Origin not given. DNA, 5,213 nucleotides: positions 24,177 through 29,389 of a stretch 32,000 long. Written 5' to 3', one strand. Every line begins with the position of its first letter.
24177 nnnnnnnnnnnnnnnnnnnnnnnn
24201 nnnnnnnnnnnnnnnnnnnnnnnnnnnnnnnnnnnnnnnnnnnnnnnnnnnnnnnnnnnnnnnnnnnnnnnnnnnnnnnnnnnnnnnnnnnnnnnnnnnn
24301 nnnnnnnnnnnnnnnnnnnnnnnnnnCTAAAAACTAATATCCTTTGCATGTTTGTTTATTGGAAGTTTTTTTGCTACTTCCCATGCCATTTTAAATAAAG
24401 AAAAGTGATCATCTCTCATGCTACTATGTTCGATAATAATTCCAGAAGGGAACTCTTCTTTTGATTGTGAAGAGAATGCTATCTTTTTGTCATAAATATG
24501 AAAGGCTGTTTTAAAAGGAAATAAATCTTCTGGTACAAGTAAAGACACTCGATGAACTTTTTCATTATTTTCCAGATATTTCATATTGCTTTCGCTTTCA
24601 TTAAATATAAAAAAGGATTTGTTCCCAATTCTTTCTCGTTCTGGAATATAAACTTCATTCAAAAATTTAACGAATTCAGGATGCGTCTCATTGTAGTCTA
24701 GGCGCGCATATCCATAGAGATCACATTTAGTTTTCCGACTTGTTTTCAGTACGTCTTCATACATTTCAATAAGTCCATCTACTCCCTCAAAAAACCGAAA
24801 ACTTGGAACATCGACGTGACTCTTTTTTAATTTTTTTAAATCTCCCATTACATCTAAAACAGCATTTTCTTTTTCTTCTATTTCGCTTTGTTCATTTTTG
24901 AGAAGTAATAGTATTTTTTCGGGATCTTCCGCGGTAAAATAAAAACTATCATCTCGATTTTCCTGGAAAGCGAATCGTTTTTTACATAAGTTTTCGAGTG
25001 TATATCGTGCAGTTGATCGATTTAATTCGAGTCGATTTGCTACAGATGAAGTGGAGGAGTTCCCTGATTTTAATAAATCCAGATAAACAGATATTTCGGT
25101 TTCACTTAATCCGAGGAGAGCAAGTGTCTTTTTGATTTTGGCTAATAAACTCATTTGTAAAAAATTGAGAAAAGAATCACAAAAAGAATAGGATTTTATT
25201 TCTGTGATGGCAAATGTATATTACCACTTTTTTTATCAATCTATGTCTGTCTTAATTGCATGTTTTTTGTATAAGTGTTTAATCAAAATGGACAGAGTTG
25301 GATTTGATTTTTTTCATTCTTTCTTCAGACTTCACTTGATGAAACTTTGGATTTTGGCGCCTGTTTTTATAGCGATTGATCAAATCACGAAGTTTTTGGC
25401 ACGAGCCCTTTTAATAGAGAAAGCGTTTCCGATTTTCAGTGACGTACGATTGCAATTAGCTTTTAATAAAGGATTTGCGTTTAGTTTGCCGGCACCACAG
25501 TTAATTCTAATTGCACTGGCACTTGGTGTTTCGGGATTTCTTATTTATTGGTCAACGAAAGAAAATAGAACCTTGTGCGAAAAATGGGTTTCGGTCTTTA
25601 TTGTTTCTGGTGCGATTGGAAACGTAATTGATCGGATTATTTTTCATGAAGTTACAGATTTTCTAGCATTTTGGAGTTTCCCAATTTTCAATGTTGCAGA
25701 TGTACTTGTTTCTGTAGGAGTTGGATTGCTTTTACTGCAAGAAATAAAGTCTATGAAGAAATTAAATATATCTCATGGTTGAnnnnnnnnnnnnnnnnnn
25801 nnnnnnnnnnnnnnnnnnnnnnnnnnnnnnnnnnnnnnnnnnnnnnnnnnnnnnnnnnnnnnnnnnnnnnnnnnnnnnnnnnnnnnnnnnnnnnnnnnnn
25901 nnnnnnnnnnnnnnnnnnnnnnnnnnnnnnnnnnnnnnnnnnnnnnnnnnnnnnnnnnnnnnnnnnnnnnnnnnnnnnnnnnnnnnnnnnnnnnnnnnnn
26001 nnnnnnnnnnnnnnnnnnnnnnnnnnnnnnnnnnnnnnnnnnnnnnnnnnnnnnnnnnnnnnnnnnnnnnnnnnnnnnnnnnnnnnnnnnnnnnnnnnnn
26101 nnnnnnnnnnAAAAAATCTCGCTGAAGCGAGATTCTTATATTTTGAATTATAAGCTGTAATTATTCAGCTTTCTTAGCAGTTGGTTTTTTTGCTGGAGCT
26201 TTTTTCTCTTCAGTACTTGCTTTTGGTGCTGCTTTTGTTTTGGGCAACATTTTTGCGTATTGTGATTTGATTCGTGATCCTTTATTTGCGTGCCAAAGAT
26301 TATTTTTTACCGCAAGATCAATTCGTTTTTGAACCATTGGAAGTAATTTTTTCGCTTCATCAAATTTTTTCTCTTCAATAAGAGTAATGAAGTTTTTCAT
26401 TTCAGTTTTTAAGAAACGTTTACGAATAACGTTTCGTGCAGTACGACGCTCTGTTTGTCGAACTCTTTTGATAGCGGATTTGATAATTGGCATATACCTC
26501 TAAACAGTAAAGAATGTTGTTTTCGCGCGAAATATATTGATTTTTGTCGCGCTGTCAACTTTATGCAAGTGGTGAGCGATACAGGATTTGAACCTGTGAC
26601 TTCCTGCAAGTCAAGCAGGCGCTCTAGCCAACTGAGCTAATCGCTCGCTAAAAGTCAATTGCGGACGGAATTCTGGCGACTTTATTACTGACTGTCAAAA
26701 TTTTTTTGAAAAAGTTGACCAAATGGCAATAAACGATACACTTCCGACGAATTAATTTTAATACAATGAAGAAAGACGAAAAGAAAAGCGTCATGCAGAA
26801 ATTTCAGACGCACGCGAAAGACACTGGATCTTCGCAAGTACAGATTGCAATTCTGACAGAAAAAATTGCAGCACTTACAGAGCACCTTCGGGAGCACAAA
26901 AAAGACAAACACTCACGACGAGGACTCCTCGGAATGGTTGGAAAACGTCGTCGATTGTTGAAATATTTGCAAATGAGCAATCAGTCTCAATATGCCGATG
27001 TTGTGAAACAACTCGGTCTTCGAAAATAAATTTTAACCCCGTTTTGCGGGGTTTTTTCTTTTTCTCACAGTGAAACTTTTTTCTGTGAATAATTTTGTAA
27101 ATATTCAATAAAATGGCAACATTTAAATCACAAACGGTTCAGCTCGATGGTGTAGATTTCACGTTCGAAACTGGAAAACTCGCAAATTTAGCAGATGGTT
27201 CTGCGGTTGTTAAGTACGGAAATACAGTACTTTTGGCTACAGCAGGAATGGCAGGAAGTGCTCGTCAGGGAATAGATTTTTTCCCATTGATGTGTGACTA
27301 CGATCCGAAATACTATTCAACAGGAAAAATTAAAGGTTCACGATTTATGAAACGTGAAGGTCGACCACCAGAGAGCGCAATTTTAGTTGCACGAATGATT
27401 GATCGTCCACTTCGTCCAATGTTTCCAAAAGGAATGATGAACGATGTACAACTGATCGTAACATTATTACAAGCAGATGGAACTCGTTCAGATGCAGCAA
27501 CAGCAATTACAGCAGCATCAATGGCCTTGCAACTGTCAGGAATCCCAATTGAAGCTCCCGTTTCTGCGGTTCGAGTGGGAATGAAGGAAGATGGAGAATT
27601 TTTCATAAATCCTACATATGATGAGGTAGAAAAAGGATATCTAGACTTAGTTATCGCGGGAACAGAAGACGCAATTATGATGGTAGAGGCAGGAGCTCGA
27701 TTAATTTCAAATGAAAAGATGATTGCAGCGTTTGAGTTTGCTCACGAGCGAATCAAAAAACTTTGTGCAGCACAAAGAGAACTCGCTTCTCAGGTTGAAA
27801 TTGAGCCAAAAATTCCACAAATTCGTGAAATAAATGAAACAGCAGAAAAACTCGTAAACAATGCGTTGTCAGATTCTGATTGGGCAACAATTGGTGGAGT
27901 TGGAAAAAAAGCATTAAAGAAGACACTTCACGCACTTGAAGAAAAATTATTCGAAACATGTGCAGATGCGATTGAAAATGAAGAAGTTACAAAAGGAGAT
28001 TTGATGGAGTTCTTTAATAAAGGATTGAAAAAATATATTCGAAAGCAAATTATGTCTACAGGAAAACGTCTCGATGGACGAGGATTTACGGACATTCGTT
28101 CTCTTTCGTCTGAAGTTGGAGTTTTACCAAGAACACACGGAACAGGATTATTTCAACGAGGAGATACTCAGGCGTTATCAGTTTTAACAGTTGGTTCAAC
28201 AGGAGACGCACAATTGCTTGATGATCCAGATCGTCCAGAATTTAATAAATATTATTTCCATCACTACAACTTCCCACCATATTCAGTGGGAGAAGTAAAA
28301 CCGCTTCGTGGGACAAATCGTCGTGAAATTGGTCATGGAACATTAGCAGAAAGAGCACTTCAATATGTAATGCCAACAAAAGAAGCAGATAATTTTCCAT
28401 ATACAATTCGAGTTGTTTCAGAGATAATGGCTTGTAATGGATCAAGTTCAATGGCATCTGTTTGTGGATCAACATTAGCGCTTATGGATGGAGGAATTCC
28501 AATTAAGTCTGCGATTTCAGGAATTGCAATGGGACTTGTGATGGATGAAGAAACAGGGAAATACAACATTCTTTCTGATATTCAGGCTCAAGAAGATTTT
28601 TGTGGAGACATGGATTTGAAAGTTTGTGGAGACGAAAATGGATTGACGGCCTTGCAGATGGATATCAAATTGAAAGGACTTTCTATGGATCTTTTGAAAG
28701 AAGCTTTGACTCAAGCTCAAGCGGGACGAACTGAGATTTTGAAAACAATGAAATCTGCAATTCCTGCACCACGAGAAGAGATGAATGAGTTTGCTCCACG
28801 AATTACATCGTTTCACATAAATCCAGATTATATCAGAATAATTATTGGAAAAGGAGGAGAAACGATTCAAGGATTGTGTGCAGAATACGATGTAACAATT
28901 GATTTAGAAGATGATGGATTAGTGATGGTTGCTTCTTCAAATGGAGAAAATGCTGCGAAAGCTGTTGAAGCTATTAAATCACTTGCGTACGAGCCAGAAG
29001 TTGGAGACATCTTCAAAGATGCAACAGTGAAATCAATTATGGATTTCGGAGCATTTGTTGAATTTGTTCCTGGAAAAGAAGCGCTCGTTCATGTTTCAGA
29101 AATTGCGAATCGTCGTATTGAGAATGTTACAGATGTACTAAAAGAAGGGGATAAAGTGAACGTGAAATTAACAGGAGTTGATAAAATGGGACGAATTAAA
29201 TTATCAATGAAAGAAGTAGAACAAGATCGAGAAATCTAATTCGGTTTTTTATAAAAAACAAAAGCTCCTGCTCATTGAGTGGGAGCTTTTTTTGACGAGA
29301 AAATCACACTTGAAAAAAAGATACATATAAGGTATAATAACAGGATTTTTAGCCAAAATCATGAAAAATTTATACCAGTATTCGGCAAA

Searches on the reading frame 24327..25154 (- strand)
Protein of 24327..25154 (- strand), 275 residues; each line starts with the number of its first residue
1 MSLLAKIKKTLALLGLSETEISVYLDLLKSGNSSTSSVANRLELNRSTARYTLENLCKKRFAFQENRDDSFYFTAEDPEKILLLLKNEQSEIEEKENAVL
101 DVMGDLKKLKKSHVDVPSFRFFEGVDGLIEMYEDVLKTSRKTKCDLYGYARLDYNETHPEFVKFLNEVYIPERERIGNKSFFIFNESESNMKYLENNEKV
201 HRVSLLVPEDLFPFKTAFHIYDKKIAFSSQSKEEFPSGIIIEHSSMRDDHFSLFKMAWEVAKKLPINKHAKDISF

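Call 74: search_protein_families(library=pfam, proteins=[window:24327-25154:-], max_evalue=0.0001)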
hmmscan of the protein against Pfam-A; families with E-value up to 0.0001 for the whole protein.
window:24327-25154:- (275 aa): 1 family
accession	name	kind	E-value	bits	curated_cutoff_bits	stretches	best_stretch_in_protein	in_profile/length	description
PF01978.25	TrmB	-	1.7e-10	41.1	25.6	1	12-72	2-62/68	Sugar-specific transcriptional regulator TrmB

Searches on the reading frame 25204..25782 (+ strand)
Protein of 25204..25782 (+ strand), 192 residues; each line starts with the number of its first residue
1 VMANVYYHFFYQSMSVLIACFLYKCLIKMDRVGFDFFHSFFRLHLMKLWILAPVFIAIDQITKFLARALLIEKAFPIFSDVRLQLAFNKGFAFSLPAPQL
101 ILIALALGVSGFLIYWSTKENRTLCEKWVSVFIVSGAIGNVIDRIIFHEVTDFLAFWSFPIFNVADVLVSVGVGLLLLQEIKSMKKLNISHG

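Call 74: search_protein_families(library=pfam, proteins=[window:25204-25782:+], max_evalue=0.0001)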
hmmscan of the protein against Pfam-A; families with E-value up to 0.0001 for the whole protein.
window:25204-25782:+ (192 aa): 1 family
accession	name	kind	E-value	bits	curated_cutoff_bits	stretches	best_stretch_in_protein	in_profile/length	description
PF01252.23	Peptidase_A8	-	1.6e-29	103.4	25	1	53-179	3-139/142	Signal peptidase (SPase) II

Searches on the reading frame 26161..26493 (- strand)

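Call 74: search_protein_families(library=pfam, proteins=[window:26161-26493:-], max_evalue=0.0001)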
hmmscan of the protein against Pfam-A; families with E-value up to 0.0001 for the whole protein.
window:26161-26493:- (110 aa): 1 family
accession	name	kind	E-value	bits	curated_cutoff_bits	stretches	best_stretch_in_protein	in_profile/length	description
PF01649.23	Ribosomal_S20p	-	3.1e-20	73.1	29.5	1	4-82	3-81/83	Ribosomal protein S20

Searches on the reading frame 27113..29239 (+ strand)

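Call 74: search_protein_families(library=pfam, proteins=[window:27113-29239:+], max_evalue=0.0001)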
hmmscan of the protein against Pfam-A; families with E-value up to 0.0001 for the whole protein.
window:27113-29239:+ (708 aa): 6 families
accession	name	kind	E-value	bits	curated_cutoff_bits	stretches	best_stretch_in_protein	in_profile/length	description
PF01138.27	RNase_PH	-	3e-49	167.2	25.5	2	16-145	5-130/130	3' exoribonuclease family, domain 1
PF03725.20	RNase_PH_C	-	8.8e-21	74.1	20.8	2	149-213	2-67/67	3' exoribonuclease family, domain 2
PF00575.29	S1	-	5.1e-18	65.7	22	1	627-700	1-74/74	S1 RNA binding domain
PF00013.35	KH_1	-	2.3e-09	37.3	21.5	1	565-622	2-65/66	KH domain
PF03726.19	PNPase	-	2e-05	25.4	24.6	1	263-323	21-80/81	Polyribonucleotide nucleotidyltransferase, RNA binding domain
PF24685.1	OB_RRP5_4th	-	3.6e-05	24.1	31.5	1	628-693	6-75/92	RRP5 OB-fold domain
